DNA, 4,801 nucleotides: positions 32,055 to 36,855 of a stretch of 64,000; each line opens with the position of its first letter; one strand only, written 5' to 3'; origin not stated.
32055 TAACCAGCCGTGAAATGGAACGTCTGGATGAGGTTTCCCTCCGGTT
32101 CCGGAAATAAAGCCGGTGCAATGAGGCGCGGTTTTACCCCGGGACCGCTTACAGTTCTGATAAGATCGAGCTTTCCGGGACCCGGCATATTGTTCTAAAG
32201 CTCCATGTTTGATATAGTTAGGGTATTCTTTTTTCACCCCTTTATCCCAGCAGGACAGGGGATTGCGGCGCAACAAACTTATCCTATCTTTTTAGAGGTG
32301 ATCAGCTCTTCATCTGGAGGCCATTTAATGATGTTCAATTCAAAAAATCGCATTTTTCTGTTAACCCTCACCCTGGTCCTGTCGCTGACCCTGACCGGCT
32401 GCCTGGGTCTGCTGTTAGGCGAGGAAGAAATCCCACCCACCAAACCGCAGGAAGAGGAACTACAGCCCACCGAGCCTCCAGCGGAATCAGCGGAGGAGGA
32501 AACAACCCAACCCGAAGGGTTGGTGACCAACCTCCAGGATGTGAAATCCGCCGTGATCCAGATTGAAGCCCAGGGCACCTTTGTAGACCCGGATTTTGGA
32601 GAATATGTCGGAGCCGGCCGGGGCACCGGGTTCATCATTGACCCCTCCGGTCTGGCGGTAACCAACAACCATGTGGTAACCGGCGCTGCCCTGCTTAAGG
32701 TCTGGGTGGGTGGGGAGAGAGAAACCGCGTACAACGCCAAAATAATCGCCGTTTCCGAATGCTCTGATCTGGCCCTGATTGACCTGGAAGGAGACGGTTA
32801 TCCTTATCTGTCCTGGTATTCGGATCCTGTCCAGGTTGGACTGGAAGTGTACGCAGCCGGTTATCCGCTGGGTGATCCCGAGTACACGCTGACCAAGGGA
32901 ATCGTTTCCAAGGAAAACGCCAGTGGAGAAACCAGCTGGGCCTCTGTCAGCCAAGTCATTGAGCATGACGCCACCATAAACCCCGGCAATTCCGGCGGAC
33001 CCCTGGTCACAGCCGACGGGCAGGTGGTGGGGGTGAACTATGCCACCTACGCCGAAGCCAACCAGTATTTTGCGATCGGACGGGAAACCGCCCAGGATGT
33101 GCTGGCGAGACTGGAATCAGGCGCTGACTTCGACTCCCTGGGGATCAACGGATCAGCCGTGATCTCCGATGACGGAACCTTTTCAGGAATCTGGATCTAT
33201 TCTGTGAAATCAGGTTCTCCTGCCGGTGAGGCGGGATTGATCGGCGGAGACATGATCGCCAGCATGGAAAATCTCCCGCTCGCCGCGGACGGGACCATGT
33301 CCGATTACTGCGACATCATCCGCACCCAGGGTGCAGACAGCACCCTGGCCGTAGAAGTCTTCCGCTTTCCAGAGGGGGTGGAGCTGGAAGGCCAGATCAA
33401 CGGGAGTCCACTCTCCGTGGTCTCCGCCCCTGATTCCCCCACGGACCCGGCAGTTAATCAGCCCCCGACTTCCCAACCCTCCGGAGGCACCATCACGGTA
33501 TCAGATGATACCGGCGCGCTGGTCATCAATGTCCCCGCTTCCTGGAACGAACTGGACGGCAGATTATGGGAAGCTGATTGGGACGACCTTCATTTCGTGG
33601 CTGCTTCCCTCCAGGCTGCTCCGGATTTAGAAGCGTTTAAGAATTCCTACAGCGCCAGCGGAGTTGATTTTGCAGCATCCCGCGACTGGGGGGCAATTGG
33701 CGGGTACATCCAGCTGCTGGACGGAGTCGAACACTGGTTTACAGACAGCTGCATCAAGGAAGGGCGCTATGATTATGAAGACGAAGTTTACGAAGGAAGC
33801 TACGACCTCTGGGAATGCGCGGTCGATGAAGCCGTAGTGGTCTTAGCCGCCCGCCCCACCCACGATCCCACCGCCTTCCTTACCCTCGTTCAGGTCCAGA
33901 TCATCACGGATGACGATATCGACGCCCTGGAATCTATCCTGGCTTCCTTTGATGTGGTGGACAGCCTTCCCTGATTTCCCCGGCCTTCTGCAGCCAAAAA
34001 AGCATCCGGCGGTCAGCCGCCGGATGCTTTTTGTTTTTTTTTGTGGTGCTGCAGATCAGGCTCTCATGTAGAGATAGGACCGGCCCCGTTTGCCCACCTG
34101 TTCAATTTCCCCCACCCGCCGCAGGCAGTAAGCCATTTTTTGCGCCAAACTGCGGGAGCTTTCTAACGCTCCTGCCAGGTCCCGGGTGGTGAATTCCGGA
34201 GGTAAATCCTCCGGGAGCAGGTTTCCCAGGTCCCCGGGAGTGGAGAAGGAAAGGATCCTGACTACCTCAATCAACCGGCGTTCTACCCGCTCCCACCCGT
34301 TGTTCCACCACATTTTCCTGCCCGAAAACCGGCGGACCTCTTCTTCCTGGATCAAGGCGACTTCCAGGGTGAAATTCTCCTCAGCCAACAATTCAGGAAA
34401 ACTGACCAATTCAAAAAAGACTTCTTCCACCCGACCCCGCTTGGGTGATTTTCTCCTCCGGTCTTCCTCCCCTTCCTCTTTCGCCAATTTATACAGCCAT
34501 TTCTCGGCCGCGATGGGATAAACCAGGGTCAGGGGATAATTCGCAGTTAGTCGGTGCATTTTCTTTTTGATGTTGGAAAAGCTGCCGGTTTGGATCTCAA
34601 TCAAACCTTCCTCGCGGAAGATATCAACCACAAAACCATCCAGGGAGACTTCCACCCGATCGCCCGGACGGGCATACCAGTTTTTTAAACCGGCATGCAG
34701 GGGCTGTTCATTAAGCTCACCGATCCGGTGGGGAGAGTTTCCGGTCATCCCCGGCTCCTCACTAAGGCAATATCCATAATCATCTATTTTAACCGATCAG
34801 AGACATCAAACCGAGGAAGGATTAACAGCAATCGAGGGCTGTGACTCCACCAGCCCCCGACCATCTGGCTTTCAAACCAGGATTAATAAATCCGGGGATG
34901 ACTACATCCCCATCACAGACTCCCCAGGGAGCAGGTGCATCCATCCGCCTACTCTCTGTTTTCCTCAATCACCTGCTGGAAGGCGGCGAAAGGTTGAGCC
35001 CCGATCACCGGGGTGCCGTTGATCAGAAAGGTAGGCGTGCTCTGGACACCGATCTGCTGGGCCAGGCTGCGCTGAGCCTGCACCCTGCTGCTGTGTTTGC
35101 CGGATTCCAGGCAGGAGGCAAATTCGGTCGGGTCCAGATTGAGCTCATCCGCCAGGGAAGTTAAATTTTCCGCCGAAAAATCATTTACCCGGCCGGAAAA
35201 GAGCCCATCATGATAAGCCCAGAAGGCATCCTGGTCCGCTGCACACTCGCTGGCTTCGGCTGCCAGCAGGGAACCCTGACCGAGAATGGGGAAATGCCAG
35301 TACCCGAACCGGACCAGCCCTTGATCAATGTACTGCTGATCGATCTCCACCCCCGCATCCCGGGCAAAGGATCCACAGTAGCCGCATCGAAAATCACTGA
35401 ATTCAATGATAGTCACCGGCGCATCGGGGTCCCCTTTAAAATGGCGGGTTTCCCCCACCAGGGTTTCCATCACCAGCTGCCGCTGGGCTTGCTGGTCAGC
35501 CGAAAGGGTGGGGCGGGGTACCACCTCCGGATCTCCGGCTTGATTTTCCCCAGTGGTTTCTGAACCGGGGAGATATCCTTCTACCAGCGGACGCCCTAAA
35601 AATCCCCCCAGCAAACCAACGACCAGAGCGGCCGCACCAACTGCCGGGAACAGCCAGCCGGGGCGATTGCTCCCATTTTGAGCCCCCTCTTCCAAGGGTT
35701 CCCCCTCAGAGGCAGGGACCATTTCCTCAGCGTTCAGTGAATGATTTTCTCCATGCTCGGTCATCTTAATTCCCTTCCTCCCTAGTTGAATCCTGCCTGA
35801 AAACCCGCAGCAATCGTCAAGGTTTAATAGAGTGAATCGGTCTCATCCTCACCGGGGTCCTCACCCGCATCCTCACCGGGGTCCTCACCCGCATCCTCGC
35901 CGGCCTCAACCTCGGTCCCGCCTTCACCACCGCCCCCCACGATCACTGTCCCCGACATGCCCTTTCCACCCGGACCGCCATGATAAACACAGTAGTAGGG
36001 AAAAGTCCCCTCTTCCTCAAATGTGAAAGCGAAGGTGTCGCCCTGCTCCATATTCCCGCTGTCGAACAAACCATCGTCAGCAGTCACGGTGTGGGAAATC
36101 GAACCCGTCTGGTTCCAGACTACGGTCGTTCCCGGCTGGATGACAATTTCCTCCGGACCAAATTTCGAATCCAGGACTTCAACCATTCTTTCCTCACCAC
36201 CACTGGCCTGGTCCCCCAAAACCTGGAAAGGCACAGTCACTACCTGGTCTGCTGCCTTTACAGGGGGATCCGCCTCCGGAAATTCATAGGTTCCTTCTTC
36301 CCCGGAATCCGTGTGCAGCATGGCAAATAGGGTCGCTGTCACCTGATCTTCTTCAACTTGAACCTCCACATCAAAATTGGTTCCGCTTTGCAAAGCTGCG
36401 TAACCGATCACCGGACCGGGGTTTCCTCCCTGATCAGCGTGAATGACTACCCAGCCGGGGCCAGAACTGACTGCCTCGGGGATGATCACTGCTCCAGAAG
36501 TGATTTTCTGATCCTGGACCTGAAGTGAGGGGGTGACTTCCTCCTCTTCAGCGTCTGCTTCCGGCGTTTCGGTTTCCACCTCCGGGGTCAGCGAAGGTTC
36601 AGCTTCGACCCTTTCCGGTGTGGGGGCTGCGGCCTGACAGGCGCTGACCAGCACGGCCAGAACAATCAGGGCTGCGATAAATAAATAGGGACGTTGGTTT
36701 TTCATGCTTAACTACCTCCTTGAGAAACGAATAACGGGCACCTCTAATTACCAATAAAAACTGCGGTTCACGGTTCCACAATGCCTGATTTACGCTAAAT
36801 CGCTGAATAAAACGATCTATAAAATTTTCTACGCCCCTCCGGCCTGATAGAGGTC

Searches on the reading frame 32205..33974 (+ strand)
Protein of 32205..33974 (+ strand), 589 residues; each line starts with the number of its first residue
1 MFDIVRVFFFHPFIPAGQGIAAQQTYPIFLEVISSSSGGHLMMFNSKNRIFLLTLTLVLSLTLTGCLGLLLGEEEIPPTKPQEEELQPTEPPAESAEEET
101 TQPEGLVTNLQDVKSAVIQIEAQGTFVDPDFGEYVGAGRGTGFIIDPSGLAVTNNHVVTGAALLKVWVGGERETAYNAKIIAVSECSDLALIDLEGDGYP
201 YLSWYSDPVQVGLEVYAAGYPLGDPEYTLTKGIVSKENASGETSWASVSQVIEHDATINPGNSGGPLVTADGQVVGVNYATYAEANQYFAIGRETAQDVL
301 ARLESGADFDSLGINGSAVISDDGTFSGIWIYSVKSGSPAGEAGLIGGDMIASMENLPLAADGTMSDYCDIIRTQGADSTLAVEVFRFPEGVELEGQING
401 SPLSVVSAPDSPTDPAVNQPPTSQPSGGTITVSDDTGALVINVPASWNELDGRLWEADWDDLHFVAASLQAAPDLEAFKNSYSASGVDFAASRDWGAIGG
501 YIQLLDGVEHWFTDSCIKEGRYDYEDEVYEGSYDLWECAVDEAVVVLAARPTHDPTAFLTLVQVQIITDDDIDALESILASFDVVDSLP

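Call 38: search_protein_families(library=pfam, proteins=[window:32205-33974:+], max_evalue=0.000001)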
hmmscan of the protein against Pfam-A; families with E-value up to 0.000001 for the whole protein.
window:32205-33974:+ (589 aa): 2 families
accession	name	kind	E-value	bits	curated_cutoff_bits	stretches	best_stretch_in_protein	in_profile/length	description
PF13365.12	Trypsin_2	-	1.9e-28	100.5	27.6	1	140-277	1-144/144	Trypsin-like peptidase domain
PF00089.32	Trypsin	-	5.3e-14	53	20.6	1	141-287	28-204/220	Trypsin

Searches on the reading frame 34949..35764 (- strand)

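Call 38: search_protein_families(library=pfam, proteins=[window:34949-35764:-], max_evalue=0.000001)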
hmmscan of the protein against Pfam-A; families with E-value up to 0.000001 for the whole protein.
window:34949-35764:- (271 aa): 2 families
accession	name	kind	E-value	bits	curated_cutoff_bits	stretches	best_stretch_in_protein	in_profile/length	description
PF13462.12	Thioredoxin_4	-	4.2e-33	115.3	23.2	1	106-267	4-164/165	Thioredoxin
PF01323.26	DSBA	-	1.2e-18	68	25.6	1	118-266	1-190/191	DSBA-like thioredoxin domain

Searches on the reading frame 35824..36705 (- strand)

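Call 38: search_protein_families(library=pfam, proteins=[window:35824-36705:-], max_evalue=0.000001)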
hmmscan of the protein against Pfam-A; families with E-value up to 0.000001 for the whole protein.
window:35824-36705:- (293 aa): 2 families
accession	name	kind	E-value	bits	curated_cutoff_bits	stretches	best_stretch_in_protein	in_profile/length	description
PF23951.1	DUF7282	-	4.7e-21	75.5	27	1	59-159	1-108/112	Domain of unknown function (DUF7282)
PF00127.26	Copper-bind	-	4.1e-07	30.8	21.2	0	181-256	13-98/99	Copper binding proteins, plastocyanin/azurin family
